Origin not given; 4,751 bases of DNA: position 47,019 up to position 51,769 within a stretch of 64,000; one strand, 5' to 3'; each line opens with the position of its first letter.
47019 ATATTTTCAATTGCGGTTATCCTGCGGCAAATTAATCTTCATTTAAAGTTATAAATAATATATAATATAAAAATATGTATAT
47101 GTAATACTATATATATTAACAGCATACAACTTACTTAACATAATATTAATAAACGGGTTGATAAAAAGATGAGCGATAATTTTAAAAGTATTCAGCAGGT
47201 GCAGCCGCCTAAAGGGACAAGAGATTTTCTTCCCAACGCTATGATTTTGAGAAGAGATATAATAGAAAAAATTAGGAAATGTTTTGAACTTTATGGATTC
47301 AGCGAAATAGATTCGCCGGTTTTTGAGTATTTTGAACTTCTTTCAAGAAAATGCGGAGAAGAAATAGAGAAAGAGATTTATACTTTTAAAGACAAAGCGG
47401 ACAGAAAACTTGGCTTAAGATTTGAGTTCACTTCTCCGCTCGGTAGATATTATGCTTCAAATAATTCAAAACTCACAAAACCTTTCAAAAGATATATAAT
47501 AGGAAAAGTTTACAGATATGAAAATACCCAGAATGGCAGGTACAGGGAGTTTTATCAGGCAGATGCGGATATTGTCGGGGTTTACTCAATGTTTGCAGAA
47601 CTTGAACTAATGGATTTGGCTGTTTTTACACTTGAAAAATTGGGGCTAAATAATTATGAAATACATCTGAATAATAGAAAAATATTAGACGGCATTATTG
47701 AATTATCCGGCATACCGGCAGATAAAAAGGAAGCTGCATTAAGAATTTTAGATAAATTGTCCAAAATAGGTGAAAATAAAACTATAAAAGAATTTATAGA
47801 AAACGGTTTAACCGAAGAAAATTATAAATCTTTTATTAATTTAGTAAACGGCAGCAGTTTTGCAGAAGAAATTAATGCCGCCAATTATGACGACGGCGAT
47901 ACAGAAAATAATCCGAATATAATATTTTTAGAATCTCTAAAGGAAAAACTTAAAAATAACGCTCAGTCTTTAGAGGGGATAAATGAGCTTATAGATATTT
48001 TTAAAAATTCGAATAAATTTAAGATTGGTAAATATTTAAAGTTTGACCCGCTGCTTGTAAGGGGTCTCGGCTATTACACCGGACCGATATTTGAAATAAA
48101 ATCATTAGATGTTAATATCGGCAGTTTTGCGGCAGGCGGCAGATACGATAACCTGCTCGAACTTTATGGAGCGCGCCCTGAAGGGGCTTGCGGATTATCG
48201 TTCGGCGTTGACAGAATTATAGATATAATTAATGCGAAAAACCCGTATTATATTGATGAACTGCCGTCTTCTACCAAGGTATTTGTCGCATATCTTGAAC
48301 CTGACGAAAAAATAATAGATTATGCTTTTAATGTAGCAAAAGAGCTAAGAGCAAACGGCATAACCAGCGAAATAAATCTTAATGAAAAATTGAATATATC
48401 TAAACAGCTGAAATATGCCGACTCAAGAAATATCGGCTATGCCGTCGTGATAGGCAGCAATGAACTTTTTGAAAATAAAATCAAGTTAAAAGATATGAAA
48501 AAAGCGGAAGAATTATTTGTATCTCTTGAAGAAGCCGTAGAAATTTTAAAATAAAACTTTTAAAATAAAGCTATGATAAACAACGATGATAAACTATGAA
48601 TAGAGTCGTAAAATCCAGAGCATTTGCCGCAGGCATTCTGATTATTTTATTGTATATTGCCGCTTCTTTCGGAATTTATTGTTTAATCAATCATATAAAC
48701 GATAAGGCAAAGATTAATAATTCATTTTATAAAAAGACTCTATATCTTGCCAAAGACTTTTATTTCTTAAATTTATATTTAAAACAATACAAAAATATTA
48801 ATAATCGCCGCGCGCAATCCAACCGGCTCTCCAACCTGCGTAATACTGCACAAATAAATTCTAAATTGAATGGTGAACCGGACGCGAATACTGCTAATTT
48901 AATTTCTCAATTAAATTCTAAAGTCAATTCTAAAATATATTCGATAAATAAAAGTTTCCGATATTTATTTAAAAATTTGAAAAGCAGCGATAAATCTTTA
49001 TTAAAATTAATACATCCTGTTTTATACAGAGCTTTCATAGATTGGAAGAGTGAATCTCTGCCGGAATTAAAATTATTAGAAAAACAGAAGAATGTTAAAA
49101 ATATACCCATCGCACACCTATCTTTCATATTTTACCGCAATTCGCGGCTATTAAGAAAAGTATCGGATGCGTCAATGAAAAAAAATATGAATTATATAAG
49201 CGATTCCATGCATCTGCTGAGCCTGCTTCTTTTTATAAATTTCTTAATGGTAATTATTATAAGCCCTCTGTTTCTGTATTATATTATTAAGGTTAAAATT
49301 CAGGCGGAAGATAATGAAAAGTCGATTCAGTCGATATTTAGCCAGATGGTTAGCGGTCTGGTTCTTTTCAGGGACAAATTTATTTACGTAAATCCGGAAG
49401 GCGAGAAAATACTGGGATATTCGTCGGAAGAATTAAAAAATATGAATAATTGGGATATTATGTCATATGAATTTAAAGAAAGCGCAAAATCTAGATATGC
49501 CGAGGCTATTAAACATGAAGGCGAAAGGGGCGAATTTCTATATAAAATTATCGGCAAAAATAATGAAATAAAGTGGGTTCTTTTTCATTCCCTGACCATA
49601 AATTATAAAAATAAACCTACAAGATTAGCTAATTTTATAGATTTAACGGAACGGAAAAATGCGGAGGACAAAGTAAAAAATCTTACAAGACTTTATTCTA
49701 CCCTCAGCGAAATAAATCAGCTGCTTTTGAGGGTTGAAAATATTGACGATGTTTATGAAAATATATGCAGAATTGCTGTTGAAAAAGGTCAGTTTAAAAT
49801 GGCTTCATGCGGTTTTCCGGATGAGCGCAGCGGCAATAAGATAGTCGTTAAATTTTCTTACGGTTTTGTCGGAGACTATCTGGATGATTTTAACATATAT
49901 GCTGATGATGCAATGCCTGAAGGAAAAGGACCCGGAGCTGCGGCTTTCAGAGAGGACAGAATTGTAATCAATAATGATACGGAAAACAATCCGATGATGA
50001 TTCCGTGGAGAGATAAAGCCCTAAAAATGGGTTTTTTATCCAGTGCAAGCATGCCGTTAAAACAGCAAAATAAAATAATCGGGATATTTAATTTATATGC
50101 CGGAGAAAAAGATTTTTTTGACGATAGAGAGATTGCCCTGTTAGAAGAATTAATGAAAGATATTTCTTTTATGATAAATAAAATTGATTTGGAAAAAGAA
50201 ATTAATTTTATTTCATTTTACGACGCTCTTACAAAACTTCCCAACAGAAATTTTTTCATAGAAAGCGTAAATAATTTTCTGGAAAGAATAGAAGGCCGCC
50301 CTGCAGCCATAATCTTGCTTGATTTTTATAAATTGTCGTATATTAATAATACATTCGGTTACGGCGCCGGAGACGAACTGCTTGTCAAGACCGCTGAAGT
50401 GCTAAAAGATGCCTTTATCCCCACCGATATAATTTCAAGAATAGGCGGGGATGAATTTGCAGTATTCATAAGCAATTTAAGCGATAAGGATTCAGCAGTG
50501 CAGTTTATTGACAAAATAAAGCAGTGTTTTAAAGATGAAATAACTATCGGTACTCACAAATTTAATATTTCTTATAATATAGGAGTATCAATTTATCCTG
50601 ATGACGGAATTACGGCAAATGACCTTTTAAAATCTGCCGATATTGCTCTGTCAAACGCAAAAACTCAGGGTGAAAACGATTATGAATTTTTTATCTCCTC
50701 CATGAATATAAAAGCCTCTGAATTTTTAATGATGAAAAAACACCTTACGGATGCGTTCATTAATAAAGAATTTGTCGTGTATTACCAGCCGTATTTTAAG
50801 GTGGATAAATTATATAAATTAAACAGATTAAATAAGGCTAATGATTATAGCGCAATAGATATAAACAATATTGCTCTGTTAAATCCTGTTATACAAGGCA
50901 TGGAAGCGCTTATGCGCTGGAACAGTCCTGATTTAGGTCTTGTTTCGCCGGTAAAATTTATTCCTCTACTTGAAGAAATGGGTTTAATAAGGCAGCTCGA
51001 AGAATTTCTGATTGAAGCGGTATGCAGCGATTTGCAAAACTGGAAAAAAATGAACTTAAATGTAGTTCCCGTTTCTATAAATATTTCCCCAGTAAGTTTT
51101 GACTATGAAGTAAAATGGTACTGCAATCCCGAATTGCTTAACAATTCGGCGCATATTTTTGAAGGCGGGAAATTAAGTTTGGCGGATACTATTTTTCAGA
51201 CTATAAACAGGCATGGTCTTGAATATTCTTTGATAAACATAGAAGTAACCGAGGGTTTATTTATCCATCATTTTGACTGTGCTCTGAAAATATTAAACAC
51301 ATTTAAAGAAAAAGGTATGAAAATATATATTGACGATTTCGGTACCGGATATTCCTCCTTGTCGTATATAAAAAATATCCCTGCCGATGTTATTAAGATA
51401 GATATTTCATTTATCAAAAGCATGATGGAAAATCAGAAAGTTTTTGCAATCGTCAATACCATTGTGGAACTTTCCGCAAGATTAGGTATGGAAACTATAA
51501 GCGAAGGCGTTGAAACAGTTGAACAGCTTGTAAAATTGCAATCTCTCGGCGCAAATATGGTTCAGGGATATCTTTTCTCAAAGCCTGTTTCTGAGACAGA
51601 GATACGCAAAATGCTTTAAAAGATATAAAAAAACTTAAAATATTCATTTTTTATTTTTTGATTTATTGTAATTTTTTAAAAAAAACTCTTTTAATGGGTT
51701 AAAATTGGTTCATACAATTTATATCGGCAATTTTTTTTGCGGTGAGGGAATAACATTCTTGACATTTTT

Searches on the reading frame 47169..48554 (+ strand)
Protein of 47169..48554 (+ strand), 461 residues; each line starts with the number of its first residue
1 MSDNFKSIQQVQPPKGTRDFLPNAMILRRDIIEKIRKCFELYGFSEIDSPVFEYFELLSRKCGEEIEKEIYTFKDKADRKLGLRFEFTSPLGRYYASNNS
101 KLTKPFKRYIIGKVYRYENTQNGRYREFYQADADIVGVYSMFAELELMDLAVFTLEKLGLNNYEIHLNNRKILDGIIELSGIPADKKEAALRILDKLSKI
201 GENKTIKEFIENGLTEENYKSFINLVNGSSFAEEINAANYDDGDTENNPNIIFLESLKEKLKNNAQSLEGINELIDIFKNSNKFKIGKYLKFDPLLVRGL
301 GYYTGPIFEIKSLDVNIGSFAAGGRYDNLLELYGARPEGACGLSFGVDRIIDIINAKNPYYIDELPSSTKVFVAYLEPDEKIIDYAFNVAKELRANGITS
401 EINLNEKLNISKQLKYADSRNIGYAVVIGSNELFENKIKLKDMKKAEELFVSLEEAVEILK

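Call 36: search_protein_families(library=pfam, proteins=[window:47169-48554:+], max_evalue=0.00001)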
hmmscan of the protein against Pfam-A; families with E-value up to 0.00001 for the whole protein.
window:47169-48554:+ (461 aa): 4 families
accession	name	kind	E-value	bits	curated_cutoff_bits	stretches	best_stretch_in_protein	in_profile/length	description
PF13393.11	tRNA-synt_His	-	1.6e-43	149.6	25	1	16-350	1-308/308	Histidyl-tRNA synthetase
PF03129.25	HGTP_anticodon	-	2.2e-15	57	21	1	370-461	1-92/94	Anticodon binding domain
PF01409.25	tRNA-synt_2d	-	2.5e-06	27.6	19.8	1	29-147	20-144/246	tRNA synthetases class II core domain (F)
PF00152.25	tRNA-synt_2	-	7.5e-06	25.7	25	0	108-380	94-213/308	tRNA synthetases class II (D, K and N)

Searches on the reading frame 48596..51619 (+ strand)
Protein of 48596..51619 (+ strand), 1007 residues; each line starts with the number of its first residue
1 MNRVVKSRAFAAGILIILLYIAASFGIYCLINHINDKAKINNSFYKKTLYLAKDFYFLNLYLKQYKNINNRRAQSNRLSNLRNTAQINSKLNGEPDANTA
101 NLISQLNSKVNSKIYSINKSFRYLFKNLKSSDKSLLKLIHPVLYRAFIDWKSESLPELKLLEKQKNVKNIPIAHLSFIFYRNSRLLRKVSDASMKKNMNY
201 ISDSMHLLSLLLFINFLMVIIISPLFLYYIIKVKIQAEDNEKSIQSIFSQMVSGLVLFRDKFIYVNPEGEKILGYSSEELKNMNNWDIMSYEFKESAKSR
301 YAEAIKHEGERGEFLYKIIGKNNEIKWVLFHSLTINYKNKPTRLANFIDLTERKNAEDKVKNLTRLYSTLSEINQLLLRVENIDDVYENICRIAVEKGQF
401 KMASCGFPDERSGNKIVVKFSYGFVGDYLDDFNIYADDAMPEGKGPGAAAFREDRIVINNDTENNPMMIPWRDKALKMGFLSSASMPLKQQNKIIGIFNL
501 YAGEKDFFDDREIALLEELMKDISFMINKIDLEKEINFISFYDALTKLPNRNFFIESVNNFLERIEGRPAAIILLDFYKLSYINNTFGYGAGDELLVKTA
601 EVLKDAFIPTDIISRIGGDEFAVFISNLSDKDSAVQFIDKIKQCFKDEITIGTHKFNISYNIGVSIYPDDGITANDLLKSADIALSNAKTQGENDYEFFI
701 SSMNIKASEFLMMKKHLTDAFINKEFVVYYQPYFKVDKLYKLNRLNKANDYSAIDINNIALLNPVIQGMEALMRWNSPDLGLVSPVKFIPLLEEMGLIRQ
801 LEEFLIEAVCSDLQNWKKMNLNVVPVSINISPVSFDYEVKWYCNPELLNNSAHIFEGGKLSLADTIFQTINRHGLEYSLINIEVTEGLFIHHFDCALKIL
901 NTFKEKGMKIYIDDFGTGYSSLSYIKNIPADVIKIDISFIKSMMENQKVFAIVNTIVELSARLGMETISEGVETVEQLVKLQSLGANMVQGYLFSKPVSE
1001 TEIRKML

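Call 36: search_protein_families(library=pfam, proteins=[window:48596-51619:+], max_evalue=0.00001)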
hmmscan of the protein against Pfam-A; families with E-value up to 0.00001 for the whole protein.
window:48596-51619:+ (1007 aa): 6 families
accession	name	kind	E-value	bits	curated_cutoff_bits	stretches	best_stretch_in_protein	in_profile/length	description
PF00563.25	EAL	-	7.5e-57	192.8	31.3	1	761-997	23-236/236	EAL domain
PF00990.26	GGDEF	-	6.2e-36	124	23.8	1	541-694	2-160/161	Diguanylate cyclase, GGDEF domain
PF13185.12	GAF_2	-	1.6e-19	70.9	28.6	1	382-527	3-135/136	GAF domain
PF01590.32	GAF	-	2.2e-08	35.2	22.4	1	440-524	49-130/133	GAF domain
PF13426.13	PAS_9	-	2.8e-07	31.2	27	1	261-352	12-103/103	PAS domain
PF08447.18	PAS_3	-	3.3e-07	30.9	25.6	1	262-344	1-85/89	PAS fold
